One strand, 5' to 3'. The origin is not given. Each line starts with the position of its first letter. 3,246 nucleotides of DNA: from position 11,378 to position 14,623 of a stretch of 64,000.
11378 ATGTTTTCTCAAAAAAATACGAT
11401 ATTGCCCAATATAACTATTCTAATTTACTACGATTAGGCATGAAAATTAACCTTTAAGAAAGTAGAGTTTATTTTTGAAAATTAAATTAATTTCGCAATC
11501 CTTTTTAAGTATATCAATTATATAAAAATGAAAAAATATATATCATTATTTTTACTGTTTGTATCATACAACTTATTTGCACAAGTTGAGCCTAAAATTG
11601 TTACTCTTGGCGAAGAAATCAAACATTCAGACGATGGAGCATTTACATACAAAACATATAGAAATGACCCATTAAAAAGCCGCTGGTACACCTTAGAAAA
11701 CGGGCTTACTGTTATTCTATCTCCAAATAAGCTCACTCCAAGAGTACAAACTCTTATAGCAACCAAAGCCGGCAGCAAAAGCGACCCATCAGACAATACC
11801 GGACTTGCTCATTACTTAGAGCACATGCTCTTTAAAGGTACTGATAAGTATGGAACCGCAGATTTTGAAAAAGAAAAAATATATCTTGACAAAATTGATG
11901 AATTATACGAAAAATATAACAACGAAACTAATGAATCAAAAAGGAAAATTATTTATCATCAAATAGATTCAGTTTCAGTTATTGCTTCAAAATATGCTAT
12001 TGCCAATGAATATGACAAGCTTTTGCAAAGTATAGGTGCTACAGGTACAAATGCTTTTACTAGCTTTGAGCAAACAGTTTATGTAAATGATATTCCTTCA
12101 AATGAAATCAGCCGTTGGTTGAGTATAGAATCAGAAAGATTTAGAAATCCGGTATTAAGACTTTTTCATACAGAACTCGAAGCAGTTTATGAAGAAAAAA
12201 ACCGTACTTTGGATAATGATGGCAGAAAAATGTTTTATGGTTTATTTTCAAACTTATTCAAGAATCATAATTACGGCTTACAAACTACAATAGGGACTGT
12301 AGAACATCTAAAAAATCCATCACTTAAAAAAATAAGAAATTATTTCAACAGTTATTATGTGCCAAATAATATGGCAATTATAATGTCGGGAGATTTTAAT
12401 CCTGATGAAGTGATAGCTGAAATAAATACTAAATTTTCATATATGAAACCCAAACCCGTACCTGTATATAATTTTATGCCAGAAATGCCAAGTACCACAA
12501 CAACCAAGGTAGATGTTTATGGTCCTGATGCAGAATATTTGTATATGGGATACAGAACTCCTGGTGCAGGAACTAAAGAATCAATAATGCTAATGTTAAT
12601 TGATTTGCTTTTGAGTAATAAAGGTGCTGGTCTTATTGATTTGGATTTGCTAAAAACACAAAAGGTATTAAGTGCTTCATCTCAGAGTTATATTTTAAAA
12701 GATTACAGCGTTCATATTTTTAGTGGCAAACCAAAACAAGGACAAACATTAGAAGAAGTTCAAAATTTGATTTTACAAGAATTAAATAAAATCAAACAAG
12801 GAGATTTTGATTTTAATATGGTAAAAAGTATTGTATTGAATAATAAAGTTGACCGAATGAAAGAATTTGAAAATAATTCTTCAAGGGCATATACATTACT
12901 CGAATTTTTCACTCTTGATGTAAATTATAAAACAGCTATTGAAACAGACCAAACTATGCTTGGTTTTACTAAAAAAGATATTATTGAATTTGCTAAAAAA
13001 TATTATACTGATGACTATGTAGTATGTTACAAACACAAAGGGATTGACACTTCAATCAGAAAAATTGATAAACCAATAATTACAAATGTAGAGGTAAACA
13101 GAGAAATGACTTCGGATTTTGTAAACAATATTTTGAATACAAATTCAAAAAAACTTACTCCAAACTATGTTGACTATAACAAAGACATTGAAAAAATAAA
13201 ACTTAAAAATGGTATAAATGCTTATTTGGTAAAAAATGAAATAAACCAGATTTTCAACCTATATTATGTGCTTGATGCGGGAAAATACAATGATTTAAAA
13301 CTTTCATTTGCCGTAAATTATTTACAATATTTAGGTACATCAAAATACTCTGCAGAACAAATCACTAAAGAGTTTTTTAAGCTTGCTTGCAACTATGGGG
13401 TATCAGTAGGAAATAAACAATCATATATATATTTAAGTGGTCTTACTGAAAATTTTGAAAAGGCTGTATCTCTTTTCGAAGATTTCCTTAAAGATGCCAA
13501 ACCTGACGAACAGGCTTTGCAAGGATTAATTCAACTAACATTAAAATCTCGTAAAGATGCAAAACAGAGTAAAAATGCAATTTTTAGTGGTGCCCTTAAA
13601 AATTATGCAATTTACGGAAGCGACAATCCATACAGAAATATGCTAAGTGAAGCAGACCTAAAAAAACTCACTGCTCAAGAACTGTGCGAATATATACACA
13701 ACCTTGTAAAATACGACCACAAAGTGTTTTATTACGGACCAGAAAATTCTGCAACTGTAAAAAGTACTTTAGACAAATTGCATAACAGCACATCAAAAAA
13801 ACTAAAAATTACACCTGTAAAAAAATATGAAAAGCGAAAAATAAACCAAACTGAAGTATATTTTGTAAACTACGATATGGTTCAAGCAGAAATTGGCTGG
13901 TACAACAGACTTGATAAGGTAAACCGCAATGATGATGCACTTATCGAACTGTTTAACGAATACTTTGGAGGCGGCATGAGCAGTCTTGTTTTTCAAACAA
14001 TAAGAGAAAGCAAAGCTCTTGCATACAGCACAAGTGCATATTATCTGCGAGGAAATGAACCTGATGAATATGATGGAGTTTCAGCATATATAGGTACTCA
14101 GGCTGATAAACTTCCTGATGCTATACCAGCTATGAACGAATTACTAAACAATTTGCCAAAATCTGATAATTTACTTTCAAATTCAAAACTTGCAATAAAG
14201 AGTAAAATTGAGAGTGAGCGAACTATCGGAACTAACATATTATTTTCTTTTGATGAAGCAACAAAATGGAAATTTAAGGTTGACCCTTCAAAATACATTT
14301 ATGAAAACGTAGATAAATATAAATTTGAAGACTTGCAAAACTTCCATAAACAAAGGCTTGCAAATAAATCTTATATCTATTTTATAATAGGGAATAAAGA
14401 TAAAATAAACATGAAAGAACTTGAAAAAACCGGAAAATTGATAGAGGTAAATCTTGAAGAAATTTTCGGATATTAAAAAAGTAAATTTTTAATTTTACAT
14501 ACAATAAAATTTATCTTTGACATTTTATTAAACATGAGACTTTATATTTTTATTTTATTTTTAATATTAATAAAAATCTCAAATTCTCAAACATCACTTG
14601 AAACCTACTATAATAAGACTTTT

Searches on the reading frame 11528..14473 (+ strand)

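Call 83: search_protein_families(library=pfam, proteins=[window:11528-14473:+], max_evalue=0.000001)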
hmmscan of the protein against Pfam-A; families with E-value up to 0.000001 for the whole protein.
window:11528-14473:+ (982 aa): 2 families
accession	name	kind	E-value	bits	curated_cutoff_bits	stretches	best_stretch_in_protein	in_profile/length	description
PF05193.26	Peptidase_M16_C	-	4.4e-35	121.6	23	2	266-428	4-170/181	Peptidase M16 inactive domain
PF00675.25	Peptidase_M16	-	1.3e-23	84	22.3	1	63-115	3-55/149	Insulinase (Peptidase family M16)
